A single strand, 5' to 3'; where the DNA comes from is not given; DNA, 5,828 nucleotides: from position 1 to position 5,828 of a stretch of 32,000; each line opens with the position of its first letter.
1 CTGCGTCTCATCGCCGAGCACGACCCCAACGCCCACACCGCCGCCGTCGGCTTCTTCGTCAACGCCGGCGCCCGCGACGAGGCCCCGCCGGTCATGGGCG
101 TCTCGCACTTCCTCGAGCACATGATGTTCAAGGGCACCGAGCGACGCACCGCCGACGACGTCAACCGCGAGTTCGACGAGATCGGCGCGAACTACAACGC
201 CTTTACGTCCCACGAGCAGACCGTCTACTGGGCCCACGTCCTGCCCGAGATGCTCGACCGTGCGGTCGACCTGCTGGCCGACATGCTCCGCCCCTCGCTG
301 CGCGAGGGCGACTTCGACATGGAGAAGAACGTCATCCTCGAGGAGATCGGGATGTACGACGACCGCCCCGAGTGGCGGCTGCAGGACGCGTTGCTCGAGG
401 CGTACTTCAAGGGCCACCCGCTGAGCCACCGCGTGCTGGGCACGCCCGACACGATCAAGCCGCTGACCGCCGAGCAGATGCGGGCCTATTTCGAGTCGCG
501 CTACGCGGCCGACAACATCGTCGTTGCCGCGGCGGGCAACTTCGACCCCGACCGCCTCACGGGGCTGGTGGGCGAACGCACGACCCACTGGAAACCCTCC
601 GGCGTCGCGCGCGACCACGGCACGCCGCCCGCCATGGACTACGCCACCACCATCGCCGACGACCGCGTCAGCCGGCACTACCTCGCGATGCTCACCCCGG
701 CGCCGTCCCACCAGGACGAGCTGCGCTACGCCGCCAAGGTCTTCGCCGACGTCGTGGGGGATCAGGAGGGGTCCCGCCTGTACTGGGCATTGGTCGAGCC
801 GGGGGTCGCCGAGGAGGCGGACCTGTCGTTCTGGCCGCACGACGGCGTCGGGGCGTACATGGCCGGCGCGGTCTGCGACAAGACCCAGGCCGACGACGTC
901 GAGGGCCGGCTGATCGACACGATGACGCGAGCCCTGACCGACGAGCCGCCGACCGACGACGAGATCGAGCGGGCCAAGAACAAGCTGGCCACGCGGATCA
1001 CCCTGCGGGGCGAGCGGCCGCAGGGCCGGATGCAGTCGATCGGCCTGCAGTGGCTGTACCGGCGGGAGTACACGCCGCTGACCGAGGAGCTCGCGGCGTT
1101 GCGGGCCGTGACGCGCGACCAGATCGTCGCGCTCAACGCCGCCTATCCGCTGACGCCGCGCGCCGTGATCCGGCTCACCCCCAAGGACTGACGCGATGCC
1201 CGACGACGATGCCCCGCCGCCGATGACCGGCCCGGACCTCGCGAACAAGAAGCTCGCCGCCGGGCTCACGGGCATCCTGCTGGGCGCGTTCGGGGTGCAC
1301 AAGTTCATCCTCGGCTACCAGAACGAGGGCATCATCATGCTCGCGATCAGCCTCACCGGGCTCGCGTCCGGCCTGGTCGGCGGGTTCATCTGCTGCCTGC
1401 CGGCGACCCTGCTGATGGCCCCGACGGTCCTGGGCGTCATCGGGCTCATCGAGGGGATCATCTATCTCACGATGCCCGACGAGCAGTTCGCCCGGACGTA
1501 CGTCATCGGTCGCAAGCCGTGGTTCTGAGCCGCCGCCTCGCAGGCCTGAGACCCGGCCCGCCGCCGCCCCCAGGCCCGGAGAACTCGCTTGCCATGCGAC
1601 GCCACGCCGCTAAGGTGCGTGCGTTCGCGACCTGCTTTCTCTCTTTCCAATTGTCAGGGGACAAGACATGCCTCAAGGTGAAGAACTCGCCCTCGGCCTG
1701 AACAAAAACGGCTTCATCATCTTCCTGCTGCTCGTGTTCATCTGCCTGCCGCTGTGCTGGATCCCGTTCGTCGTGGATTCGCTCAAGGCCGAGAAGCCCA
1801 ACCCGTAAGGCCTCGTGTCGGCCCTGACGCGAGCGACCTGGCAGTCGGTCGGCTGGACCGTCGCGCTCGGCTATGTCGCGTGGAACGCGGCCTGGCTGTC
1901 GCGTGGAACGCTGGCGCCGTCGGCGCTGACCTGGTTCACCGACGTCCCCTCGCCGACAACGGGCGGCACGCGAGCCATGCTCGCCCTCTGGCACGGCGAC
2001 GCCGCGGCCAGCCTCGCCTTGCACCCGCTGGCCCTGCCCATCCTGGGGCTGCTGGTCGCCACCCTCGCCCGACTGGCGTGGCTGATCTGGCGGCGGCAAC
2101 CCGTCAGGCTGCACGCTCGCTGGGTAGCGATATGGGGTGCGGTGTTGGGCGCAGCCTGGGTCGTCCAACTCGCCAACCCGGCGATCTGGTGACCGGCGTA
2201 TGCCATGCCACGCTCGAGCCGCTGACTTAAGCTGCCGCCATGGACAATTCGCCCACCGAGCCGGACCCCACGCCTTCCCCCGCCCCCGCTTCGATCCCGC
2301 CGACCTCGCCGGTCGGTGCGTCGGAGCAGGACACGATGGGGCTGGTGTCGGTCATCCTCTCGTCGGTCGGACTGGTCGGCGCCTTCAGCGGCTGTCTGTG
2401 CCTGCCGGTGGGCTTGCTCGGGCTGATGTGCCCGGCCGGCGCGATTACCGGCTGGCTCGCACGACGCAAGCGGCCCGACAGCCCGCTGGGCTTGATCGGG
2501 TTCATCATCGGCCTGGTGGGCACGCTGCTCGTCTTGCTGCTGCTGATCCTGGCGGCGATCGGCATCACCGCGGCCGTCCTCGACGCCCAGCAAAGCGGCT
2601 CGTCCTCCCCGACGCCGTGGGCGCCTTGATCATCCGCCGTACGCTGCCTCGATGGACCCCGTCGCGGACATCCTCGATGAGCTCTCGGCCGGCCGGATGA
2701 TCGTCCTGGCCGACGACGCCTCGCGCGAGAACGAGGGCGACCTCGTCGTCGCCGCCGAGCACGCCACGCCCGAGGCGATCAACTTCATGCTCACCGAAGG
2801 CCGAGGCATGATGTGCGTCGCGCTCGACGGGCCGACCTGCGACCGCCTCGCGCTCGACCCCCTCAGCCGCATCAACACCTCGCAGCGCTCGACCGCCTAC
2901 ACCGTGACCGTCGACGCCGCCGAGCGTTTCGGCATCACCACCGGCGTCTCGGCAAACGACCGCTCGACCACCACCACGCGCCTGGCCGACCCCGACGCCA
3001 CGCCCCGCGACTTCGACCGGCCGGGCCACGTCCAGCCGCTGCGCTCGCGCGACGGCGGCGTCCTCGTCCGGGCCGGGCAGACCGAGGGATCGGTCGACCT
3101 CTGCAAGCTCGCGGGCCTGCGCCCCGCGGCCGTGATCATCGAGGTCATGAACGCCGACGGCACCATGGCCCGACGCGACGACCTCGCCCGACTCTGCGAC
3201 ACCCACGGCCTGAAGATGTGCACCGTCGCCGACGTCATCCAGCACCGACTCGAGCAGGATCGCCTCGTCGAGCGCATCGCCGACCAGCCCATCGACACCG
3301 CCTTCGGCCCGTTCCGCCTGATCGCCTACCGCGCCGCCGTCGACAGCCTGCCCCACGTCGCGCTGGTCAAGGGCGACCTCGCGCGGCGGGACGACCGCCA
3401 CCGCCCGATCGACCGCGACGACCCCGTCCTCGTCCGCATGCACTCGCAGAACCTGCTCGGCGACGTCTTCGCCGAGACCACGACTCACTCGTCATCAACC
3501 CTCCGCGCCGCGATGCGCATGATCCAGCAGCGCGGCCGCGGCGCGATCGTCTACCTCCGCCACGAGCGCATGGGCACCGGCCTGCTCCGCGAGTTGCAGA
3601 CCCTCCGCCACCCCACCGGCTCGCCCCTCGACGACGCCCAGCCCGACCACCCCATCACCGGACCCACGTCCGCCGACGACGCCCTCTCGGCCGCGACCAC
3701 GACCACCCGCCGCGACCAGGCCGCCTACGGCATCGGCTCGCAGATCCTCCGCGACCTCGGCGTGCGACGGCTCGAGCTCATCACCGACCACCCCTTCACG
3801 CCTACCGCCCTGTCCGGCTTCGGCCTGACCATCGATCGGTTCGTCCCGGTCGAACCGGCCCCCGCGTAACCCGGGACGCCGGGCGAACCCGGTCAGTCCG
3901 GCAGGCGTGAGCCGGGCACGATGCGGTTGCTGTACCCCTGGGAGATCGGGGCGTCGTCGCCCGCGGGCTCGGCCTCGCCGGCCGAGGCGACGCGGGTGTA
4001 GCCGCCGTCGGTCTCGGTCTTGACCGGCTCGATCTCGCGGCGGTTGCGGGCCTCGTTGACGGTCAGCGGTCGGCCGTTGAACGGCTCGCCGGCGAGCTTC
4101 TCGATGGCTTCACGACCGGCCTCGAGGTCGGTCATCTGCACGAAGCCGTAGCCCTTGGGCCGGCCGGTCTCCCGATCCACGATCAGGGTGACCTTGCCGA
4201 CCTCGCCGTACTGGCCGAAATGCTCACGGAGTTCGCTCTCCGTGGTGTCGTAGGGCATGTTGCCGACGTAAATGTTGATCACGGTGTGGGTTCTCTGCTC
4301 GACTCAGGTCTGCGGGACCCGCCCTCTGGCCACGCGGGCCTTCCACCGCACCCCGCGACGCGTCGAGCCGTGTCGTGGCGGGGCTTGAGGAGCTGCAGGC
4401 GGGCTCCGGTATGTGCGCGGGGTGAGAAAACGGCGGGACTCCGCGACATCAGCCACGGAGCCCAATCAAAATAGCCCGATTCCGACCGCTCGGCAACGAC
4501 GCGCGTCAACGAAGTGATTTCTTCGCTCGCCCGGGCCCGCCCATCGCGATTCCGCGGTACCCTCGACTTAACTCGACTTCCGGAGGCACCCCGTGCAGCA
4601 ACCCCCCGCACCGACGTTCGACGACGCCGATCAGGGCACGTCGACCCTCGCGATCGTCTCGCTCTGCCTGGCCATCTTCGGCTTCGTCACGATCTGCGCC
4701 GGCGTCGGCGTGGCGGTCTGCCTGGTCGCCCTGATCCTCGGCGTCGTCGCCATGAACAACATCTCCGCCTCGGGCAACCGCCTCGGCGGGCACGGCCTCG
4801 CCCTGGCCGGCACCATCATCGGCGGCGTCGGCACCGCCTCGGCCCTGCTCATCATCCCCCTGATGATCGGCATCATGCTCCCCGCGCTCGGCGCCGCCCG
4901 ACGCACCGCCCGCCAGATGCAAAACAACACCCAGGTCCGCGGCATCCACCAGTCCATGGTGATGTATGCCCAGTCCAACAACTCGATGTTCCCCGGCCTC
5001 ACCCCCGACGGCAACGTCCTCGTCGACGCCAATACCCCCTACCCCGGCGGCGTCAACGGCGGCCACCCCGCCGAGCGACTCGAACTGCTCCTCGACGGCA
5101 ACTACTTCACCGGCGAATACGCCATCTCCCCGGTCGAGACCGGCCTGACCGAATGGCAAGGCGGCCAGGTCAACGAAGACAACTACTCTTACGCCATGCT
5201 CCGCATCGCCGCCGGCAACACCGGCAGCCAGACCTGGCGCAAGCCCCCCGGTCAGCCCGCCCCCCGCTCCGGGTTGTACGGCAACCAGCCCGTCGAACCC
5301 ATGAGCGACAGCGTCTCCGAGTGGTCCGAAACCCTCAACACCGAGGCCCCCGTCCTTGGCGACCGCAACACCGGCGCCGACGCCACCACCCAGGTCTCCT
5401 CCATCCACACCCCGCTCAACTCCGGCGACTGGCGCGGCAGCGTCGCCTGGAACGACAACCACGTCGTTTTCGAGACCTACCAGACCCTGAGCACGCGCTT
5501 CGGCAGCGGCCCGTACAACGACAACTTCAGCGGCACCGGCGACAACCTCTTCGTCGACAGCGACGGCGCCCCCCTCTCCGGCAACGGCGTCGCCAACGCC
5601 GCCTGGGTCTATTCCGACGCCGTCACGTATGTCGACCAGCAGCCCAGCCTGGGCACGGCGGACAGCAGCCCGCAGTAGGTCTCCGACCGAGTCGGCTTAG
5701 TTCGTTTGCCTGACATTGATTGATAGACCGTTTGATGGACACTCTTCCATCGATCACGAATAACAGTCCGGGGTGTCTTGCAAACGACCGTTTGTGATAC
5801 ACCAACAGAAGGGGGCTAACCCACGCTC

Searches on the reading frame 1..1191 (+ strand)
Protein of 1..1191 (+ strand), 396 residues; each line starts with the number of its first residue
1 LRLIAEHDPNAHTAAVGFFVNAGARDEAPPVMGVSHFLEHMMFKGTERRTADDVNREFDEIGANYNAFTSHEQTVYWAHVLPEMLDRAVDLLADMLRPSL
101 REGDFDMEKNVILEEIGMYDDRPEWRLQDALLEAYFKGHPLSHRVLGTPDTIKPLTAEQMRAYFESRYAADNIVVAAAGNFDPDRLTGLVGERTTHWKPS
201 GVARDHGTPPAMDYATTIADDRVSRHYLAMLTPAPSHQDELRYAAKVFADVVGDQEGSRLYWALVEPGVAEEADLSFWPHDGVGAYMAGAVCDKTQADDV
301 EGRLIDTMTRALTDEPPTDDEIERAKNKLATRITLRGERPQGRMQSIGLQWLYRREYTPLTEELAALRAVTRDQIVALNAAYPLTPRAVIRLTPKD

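Call 93: search_protein_families(library=pfam, proteins=[window:1-1191:+], max_evalue=0.001)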
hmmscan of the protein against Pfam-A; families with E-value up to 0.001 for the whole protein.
window:1-1191:+ (396 aa): 2 families
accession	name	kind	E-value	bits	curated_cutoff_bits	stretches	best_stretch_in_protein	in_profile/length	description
PF00675.25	Peptidase_M16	-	4e-39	134.3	22.3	1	3-148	2-148/149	Insulinase (Peptidase family M16)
PF05193.26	Peptidase_M16_C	-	2.4e-21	76.9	23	1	155-329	2-181/181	Peptidase M16 inactive domain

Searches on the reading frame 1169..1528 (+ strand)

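Call 93: search_protein_families(library=pfam, proteins=[window:1169-1528:+], max_evalue=0.001)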
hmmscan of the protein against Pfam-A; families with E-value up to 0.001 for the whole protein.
window:1169-1528:+ (119 aa): 1 family
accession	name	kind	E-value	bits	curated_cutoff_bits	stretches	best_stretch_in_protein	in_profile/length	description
PF05154.21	TM2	-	1.6e-09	38.2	27.9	1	26-65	3-41/51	TM2 domain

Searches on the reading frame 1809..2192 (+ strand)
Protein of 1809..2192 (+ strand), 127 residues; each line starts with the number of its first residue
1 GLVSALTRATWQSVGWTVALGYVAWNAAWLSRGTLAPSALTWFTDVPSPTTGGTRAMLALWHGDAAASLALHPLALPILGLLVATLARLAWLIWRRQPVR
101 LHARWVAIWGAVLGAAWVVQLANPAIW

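Call 93: search_protein_families(library=pfam, proteins=[window:1809-2192:+], max_evalue=0.001)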
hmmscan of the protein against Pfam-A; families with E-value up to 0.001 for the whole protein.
window:1809-2192:+ (127 aa): 1 family
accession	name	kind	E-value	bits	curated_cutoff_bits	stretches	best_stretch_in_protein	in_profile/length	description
PF10825.13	DUF2752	-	8.3e-10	39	27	1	42-84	5-47/49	Protein of unknown function (DUF2752)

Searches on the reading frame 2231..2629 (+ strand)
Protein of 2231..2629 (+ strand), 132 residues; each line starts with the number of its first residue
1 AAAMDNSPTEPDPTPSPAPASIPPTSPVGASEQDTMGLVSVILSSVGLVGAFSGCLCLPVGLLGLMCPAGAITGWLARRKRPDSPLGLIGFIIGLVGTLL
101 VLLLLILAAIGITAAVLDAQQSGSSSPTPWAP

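Call 93: search_protein_families(library=pfam, proteins=[window:2231-2629:+], max_evalue=0.001)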
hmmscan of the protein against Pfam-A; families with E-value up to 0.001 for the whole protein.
window:2231-2629:+ (132 aa): 1 family
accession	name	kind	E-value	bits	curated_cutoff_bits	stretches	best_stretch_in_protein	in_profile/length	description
PF13273.12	DUF4064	-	0.00066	20.3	32.1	0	86-118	8-40/102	Protein of unknown function (DUF4064)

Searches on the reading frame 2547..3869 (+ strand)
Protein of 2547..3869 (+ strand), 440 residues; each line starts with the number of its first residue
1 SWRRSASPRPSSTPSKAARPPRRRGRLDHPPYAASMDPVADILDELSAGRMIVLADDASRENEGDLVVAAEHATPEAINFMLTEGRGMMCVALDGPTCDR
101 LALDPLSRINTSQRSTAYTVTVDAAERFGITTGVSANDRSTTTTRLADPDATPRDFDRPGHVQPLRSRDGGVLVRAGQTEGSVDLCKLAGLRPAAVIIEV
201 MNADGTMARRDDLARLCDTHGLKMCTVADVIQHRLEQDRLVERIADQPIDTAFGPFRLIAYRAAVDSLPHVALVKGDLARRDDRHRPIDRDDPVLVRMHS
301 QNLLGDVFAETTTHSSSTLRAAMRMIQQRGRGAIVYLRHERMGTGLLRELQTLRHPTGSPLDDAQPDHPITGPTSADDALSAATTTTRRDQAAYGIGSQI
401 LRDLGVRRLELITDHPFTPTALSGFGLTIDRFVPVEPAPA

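Call 93: search_protein_families(library=pfam, proteins=[window:2547-3869:+], max_evalue=0.001)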
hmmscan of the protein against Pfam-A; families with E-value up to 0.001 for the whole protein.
window:2547-3869:+ (440 aa): 2 families
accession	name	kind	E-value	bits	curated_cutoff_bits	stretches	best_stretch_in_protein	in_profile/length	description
PF00926.24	DHBP_synthase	-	2.1e-75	252.9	26.4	1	41-232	2-190/191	3,4-dihydroxy-2-butanone 4-phosphate synthase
PF00925.25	GTP_cyclohydro2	-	7.4e-41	139.9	23.3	1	243-434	2-165/165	GTP cyclohydrolase II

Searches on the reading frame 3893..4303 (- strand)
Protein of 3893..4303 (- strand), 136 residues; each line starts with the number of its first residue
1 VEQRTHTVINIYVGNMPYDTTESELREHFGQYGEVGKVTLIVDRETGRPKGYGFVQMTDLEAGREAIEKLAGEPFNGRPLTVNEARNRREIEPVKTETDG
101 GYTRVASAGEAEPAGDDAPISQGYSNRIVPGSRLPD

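Call 93: search_protein_families(library=pfam, proteins=[window:3893-4303:-], max_evalue=0.001)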
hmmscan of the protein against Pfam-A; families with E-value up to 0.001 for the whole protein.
window:3893-4303:- (136 aa): 2 families
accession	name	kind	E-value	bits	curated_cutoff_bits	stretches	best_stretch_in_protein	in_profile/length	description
PF00076.28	RRM_1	-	5.8e-22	77.8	20.7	1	11-80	1-69/70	RNA recognition motif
PF13893.12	RRM_5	-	0.00048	20.3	27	1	21-101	40-117/125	RNA recognition motif. (a.k.a. RRM, RBD, or RNP domain)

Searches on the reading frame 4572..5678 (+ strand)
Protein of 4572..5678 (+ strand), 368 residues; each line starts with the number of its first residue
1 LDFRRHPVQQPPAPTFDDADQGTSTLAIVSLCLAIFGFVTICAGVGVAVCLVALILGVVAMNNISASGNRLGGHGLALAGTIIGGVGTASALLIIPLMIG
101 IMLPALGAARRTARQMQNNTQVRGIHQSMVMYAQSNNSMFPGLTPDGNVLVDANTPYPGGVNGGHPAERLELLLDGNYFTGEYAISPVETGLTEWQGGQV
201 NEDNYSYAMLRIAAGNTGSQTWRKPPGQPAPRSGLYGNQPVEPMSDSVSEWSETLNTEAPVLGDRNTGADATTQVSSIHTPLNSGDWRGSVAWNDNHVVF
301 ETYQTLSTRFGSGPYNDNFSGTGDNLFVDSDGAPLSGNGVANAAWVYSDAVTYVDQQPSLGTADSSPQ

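Call 93: search_protein_families(library=pfam, proteins=[window:4572-5678:+], max_evalue=0.001)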
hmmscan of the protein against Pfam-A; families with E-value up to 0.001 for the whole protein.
window:4572-5678:+ (368 aa): 1 family
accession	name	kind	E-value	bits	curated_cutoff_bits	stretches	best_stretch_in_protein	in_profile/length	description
PF13828.11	DUF4190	-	5e-09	36.2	35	1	26-93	1-61/62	Domain of unknown function (DUF4190)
